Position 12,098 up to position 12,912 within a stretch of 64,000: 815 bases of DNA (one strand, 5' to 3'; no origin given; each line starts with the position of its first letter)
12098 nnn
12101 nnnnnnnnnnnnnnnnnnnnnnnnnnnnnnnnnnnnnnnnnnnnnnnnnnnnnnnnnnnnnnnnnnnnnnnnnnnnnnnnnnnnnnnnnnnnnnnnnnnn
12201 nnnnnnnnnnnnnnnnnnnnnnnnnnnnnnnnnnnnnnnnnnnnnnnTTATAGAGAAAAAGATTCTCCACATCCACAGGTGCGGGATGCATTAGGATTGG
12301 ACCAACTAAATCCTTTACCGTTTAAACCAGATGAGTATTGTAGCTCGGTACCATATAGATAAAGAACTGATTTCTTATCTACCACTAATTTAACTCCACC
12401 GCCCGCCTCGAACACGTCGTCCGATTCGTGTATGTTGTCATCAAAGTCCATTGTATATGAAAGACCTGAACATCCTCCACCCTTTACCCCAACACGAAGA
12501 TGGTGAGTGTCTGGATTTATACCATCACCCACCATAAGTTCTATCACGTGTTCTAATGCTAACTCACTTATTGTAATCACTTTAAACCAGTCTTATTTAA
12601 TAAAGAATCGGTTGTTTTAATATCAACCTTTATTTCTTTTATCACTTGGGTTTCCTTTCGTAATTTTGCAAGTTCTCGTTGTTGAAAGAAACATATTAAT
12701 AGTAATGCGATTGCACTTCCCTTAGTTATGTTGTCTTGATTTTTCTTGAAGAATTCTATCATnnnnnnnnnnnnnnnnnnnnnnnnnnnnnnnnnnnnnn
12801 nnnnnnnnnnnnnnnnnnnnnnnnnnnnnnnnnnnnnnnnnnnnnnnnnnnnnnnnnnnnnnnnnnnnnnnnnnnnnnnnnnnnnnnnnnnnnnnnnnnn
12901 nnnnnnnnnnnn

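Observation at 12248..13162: Phage-encoded Fe-S cluster assembly pair (IscA-type carrier plus IscU scaffold)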

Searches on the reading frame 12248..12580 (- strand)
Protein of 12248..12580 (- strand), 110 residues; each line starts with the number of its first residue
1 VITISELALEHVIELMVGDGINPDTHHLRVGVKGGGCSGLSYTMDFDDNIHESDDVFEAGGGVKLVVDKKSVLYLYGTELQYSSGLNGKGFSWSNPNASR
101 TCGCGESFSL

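Call 3: search_protein_families(library=pfam, proteins=[window:12248-12580:-], max_evalue=0.01)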
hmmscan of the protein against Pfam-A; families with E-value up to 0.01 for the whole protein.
window:12248-12580:- (110 aa): 1 family
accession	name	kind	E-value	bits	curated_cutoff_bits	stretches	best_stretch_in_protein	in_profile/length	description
PF01521.26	Fe-S_biosyn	-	1.9e-15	57.5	26.3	1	2-106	3-110/110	Iron-sulphur cluster biosynthesis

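Call 4: search_protein_families(library=ncbifam, proteins=[window:12248-12580:-], max_evalue=0.01)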
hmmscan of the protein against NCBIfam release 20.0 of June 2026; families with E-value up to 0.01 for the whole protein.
window:12248-12580:- (110 aa): 7 families
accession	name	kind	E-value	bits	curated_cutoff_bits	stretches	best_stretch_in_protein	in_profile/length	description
TIGR00049.1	TIGR00049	subfamily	2.2e-31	108.2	58.8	1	2-109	1-105/106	iron-sulfur cluster assembly accessory protein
NF010147.0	PRK13623.1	equivalog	9.9e-29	99.9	117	1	2-109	10-114/115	iron-sulfur cluster insertion protein ErpA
TIGR02011.1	IscA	equivalog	2e-25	89.1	150.6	1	2-109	1-104/105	iron-sulfur cluster assembly protein IscA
NF007049.0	PRK09502.1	equivalog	8.8e-25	86.9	181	1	2-109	3-106/107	iron-sulfur cluster assembly protein IscA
TIGR01997.1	sufA_proteo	equivalog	1.8e-24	86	136.2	1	2-110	3-107/107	Fe-S cluster assembly scaffold SufA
NF007050.0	PRK09504.1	equivalog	1.1e-19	70.7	161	1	2-109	18-121/122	Fe-S cluster assembly scaffold SufA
NF038090.1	IscA_HesB_Se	subfamily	1.9e-08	34.5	85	1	1-105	1-100/101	IscA/HesB family protein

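Call 5: search_protein_families(library=phrogs, proteins=[window:12248-12580:-], max_evalue=0.01)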
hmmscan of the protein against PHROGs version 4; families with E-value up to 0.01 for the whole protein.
window:12248-12580:- (110 aa): 1 family
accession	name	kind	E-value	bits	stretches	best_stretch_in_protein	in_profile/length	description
phrog_17776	-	unknown function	4.7e-32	111.6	1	2-109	7-111/112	-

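Call 9: search_dna_similar(query=window:12248-12580:-, collection=phages, mode=protein, max_rows=30)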
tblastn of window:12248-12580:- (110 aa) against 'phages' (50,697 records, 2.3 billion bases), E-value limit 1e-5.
Records with a match: 11; places in all: 11; records where one place covers at least 80% of the query: 11.
Best place of each record, by identity: <60% 11.
By first word of the organism name: Acinetobacter 4; uncultured 2; Salmonella 2; Staphylococcus 2; Escherichia 1.
By host as written in the record: - 6; Staphylococcus aureus 2; Salmonella enterica subsp. enterica serovar Kentucky 1; Escherichia coli O157:H7 ATCC 43895 1; Homo sapiens 1.
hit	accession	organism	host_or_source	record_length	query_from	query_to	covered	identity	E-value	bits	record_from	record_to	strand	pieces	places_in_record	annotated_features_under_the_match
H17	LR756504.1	uncultured phage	metagenomic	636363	1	110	100%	53.1%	1e-28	113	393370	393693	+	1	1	record has no annotation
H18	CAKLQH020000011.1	Acinetobacter phage MD-2021a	not known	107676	1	110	100%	45.9%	5e-20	89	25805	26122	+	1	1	iscA: iron-sulfur cluster assembly protein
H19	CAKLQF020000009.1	Acinetobacter phage MD-2021a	not known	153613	1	110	100%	45.9%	5e-20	89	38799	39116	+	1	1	iscA: iron-sulfur cluster assembly protein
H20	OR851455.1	Salmonella phage S.Kent 1-2-1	Salmonella enterica subsp. enterica ...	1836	2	108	97%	45.4%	2e-17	82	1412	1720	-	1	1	record has no annotation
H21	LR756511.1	uncultured phage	metagenomic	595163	1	110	100%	43.2%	2e-24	101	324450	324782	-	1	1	record has no annotation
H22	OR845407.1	Escherichia phage ECO95 1-6-1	Escherichia coli O157:H7 ATCC 43895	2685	8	110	94%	45.6%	1e-19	87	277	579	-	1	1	record has no annotation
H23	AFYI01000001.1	Salmonella enterica subsp. enterica serovar Infantis str. ...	Homo sapiens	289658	8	110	94%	45.6%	2e-19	87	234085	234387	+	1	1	iron-sulfur cluster assembly accessory protein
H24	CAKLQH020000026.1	Acinetobacter phage MD-2021a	not known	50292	2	110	99%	43.1%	1e-17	82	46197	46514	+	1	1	yadR: iron-sulfur cluster insertion protein ErpA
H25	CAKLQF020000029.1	Acinetobacter phage MD-2021a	not known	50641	2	110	99%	43.1%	1e-17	82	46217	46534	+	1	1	yadR: iron-sulfur cluster insertion protein ErpA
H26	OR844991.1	Staphylococcus phage SA 1306 Kay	Staphylococcus aureus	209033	2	108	97%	38.3%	1e-14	74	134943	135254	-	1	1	record has no annotation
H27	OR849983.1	Staphylococcus phage SA 1298 Kay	Staphylococcus aureus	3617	2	104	94%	36.9%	9e-13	68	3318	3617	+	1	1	record has no annotation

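Call 11: get_annotated_region(hit=H17, flank=4000)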
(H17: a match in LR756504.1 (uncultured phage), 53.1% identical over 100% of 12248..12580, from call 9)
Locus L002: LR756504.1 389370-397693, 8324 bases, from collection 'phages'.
description: uncultured phage genome assembly, chromosome: 1.
organism: uncultured phage (NCBI taxid 278008)
taxonomy: Viruses; environmental samples
host: -; source: metagenomic; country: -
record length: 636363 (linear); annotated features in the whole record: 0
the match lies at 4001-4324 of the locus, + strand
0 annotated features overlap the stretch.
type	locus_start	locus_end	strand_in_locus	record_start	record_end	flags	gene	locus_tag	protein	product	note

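Call 22: find_homologous_proteins(query=window:12248-12580:-, max_evalue=1e-8)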
Query window:12248-12580:- (110 aa): 8000 proteins with E <= 1e-8 among 8000 candidates; the best 120 are listed.
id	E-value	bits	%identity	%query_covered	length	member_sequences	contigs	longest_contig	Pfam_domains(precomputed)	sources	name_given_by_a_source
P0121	1.1e-65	237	96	100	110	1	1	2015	PF01521.27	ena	-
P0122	1.8e-65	236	97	100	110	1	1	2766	PF01521.27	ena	-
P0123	5.7e-65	235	94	100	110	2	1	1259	PF01521.27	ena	-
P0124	1.7e-64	233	94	100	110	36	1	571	PF01521.27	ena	-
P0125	2.2e-62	226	92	100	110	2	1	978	PF01521.27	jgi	jgi:iron-sulfur cluster assembly protein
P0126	7.5e-60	218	88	100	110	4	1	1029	PF01521.27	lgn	-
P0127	1.4e-53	198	92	86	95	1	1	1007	PF01521.27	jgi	jgi:iron-sulfur cluster assembly protein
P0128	9.8e-53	195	75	100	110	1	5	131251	PF01521.27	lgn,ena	-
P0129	1.9e-52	194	75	100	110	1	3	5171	PF01521.27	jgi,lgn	-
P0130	2.1e-52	194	75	100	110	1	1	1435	PF01521.27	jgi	jgi:iron-sulfur cluster assembly protein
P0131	2.6e-52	194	79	100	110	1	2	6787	PF01521.27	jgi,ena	-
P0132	3.0e-52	194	75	100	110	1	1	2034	PF01521.27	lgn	-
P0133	3.0e-52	194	76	100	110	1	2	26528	PF01521.27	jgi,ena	jgi:iron-sulfur cluster assembly protein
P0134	3.2e-52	193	75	100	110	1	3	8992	PF01521.27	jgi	jgi:iron-sulfur cluster assembly protein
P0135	3.5e-52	193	76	100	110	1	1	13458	PF01521.27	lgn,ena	-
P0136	4.2e-52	193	75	100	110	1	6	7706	PF01521.27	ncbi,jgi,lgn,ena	jgi:iron-sulfur cluster assembly protein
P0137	4.4e-52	193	79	100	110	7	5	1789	PF01521.27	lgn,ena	-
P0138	4.6e-52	193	77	100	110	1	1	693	PF01521.27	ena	-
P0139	5.1e-52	193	76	100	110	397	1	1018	PF01521.27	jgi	jgi:iron-sulfur cluster assembly protein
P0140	5.3e-52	193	76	100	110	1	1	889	PF01521.27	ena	-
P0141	5.6e-52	193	75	100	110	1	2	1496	PF01521.27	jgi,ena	jgi:iron-sulfur cluster assembly protein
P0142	5.6e-52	193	75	100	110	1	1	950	PF01521.27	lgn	-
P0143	6.0e-52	193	76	100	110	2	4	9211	PF01521.27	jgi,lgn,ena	-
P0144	6.7e-52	192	74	100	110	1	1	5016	PF01521.27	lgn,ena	-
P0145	7.1e-52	192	77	100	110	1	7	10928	PF01521.27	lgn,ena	-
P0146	7.4e-52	192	75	100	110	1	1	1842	PF01521.27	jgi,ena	-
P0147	7.8e-52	192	75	100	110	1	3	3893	PF01521.27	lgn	-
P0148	8.1e-52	192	76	100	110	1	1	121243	PF01521.27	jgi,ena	jgi:iron-sulfur cluster assembly protein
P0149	8.8e-52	192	75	100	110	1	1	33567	PF01521.27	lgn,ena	-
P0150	9.5e-52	192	74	100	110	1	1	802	PF01521.27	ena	-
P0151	9.9e-52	192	75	100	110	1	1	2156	PF01521.27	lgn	-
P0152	1.0e-51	192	76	100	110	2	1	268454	PF01521.27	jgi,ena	jgi:iron-sulfur cluster assembly protein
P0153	1.0e-51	192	75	100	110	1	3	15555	PF01521.27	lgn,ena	-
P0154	1.2e-51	192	76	100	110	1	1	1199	PF01521.27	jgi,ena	-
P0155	1.3e-51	191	75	100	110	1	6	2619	PF01521.27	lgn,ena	-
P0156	1.4e-51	191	79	100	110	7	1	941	PF01521.27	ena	-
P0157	1.5e-51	191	73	100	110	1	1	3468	PF01521.27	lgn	-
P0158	1.6e-51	191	75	100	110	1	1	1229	PF01521.27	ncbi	-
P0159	1.6e-51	191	76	100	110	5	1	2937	PF01521.27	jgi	jgi:iron-sulfur cluster assembly protein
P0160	1.7e-51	191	73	100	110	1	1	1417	PF01521.27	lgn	-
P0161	1.8e-51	191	75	100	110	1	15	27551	PF01521.27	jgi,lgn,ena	jgi:iron-sulfur cluster assembly protein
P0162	1.8e-51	191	74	100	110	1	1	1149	PF01521.27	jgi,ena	jgi:iron-sulfur cluster assembly protein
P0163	2.1e-51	191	75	100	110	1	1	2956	PF01521.27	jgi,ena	-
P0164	2.1e-51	191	74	100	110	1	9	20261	PF01521.27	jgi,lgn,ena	jgi:iron-sulfur cluster assembly protein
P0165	2.2e-51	191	75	100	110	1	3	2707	PF01521.27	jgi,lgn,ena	jgi:iron-sulfur cluster assembly protein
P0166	2.2e-51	191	75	100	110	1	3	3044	PF01521.27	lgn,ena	-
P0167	2.4e-51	191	75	100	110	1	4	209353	PF01521.27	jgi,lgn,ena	-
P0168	2.5e-51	191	75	100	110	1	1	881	PF01521.27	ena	-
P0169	2.7e-51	190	75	100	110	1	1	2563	PF01521.27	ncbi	-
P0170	2.7e-51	190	75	100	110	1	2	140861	PF01521.27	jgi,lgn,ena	jgi:iron-sulfur cluster assembly protein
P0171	2.7e-51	190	75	100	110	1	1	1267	PF01521.27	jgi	jgi:iron-sulfur cluster assembly protein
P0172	2.8e-51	190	74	100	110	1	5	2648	PF01521.27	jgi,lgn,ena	jgi:iron-sulfur cluster assembly protein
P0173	3.1e-51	190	75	100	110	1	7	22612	PF01521.27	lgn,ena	-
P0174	3.2e-51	190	74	100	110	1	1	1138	PF01521.27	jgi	-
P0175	3.2e-51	190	74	100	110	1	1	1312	PF01521.27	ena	-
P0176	3.5e-51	190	75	100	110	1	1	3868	PF01521.27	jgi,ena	-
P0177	3.5e-51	190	76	100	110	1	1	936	PF01521.27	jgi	jgi:iron-sulfur cluster assembly protein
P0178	4.0e-51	190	74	100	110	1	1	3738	PF01521.27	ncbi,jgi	jgi:iron-sulfur cluster assembly protein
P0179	4.0e-51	190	76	100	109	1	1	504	PF01521.27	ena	-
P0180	4.1e-51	190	75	100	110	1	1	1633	PF01521.27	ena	-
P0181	4.1e-51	190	74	100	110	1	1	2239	PF01521.27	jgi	jgi:iron-sulfur cluster assembly protein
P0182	4.1e-51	190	74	100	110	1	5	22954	PF01521.27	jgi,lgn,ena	jgi:iron-sulfur cluster assembly protein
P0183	4.3e-51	190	74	100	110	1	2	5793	PF01521.27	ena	-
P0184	4.6e-51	190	74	100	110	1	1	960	PF01521.27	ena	-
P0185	4.8e-51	190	75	100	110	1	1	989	PF01521.27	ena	-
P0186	4.9e-51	190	77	100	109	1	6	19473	PF01521.27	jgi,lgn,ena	-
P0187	5.0e-51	190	74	100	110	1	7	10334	PF01521.27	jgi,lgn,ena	jgi:iron-sulfur cluster assembly protein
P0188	5.0e-51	190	76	100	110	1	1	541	PF01521.27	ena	-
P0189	5.1e-51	190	74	100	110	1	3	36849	PF01521.27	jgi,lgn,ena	jgi:iron-sulfur cluster assembly protein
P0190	5.4e-51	189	74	100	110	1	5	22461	PF01521.27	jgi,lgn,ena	jgi:iron-sulfur cluster assembly protein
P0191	5.4e-51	189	75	100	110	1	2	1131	PF01521.27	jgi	jgi:iron-sulfur cluster assembly protein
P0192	6.0e-51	189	75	100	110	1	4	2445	PF01521.27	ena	-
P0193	6.1e-51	189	75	100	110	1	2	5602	PF01521.27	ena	-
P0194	6.1e-51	189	75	100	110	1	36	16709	PF01521.27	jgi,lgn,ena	jgi:iron-sulfur cluster assembly protein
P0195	6.5e-51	189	75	100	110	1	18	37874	PF01521.27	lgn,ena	-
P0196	6.6e-51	189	74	100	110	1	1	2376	PF01521.27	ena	-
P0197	6.7e-51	189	74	100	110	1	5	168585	PF01521.27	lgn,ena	-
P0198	6.9e-51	189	75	100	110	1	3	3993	PF01521.27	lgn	-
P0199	7.6e-51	189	74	100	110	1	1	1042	PF01521.27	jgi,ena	-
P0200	7.6e-51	189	74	100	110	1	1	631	PF01521.27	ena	-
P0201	7.7e-51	189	74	100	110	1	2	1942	PF01521.27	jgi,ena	jgi:iron-sulfur cluster assembly protein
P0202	7.8e-51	189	74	100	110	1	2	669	PF01521.27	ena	-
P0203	7.9e-51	189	75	100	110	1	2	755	PF01521.27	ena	-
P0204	8.2e-51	189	74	100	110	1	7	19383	PF01521.27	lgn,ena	-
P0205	8.3e-51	189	74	100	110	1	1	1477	PF01521.27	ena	-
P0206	8.4e-51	189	73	100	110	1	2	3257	PF01521.27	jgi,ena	-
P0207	8.5e-51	189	74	100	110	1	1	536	PF01521.27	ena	-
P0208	8.6e-51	189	75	100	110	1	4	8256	PF01521.27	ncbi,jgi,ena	jgi:iron-sulfur cluster assembly protein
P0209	8.7e-51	189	75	100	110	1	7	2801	PF01521.27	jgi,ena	jgi:iron-sulfur cluster assembly protein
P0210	8.8e-51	189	75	100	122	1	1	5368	PF01521.27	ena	-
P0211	9.1e-51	189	75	100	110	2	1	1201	PF01521.27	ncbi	-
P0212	9.5e-51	189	76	100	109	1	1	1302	PF01521.27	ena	-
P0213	9.8e-51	189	73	100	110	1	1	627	PF01521.27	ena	-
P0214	1.0e-50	189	75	100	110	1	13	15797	PF01521.27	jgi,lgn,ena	jgi:iron-sulfur cluster assembly protein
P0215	1.0e-50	189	75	100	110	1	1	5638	PF01521.27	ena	-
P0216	1.1e-50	189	75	100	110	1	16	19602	PF01521.27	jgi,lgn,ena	-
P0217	1.1e-50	189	74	100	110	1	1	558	PF01521.27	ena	-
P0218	1.1e-50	188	74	100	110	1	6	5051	PF01521.27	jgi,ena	jgi:iron-sulfur cluster assembly protein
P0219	1.1e-50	188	73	100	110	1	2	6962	PF01521.27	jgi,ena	jgi:iron-sulfur cluster assembly protein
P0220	1.2e-50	188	73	100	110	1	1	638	PF01521.27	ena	-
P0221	1.2e-50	188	74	100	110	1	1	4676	PF01521.27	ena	-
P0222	1.2e-50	188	73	100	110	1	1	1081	PF01521.27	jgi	-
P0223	1.2e-50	188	74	100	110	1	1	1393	PF01521.27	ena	-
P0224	1.2e-50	188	74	100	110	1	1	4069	PF01521.27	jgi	-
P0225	1.3e-50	188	76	100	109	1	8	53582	PF01521.27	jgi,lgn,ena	-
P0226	1.3e-50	188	77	100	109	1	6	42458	PF01521.27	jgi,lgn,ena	-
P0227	1.3e-50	188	75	100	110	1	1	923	PF01521.27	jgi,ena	jgi:iron-sulfur cluster assembly protein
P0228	1.4e-50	188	74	100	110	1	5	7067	PF01521.27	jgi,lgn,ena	jgi:iron-sulfur cluster assembly protein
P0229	1.4e-50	188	74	100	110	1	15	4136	PF01521.27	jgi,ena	jgi:iron-sulfur cluster assembly protein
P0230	1.4e-50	188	74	100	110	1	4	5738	PF01521.27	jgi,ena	jgi:iron-sulfur cluster assembly protein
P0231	1.4e-50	188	74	100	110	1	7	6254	PF01521.27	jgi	-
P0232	1.4e-50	188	75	100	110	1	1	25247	PF01521.27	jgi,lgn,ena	jgi:iron-sulfur cluster assembly protein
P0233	1.5e-50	188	73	100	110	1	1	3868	PF01521.27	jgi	jgi:iron-sulfur cluster assembly protein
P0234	1.5e-50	188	73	100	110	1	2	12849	PF01521.27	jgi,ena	jgi:iron-sulfur cluster assembly protein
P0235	1.6e-50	188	73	100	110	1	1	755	PF01521.27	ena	-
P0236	1.6e-50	188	74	100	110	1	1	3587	PF01521.27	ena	-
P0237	1.7e-50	188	75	100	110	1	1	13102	PF01521.27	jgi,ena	jgi:iron-sulfur cluster assembly protein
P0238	1.8e-50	188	76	100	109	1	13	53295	PF01521.27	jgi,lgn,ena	-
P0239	1.8e-50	188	74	100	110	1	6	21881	PF01521.27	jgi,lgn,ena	jgi:iron-sulfur cluster assembly protein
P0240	1.9e-50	188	75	100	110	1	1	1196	PF01521.27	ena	-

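Call 29: search_solved_structures(query=window:12248-12580:-, show_alignments=3, max_evalue=0.00001)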
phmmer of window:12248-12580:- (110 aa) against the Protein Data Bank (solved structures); distinct sequences matched with E-value up to 0.00001: 6.
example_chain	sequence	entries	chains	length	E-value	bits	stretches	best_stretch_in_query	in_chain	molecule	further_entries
2apn_A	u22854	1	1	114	2.6e-22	82.5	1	12-110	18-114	Protein HI1723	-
1nwb_A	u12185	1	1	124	4.4e-22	81.8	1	8-109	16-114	Hypothetical protein AQ_1857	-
1r94_A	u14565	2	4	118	9.7e-20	74.2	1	26-110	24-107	Protein yfhF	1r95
1s98_A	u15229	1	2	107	1.4e-19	73.7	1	26-109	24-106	Protein yfhF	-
2d2a_A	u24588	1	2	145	6.8e-13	52.2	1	3-109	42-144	SufA protein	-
1x0g_A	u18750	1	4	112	1.1e-06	32.2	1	24-109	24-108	IscA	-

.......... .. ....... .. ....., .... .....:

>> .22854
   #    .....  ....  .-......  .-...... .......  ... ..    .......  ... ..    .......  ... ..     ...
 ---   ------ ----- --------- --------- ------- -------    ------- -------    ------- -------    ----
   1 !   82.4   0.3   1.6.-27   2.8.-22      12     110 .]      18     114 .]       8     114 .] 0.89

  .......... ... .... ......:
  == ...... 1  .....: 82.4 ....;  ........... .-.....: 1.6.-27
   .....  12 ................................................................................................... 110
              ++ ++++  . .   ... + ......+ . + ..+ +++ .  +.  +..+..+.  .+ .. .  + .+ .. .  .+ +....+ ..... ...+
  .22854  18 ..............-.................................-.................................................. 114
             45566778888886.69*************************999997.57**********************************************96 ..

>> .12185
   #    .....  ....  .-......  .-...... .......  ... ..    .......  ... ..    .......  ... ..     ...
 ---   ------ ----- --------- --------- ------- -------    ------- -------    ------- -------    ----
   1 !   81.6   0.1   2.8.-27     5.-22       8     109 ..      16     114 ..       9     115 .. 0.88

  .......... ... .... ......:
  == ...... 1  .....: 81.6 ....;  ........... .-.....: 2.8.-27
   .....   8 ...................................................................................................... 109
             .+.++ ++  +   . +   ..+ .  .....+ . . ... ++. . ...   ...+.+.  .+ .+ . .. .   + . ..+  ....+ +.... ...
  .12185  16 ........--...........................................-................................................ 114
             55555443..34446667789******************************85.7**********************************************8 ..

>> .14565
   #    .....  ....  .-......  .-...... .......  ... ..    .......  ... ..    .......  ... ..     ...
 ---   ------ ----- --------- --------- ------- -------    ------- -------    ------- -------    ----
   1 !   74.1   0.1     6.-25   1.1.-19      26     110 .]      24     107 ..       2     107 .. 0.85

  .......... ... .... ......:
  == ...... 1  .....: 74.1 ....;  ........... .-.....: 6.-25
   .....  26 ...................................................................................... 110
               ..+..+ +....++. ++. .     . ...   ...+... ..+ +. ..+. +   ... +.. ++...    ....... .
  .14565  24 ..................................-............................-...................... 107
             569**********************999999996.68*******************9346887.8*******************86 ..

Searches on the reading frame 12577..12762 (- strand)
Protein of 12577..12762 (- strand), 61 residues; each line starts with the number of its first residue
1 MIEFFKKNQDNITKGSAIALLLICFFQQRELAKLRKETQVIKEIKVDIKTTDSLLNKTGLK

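Call 3: search_protein_families(library=pfam, proteins=[window:12577-12762:-], max_evalue=0.01)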
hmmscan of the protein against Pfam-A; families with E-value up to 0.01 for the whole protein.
window:12577-12762:- (61 aa): 0 families

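Call 4: search_protein_families(library=ncbifam, proteins=[window:12577-12762:-], max_evalue=0.01)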
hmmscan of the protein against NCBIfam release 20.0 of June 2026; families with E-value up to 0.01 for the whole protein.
window:12577-12762:- (61 aa): 0 families

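Call 5: search_protein_families(library=phrogs, proteins=[window:12577-12762:-], max_evalue=0.01)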
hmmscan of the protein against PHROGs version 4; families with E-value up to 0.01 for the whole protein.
window:12577-12762:- (61 aa): 0 families
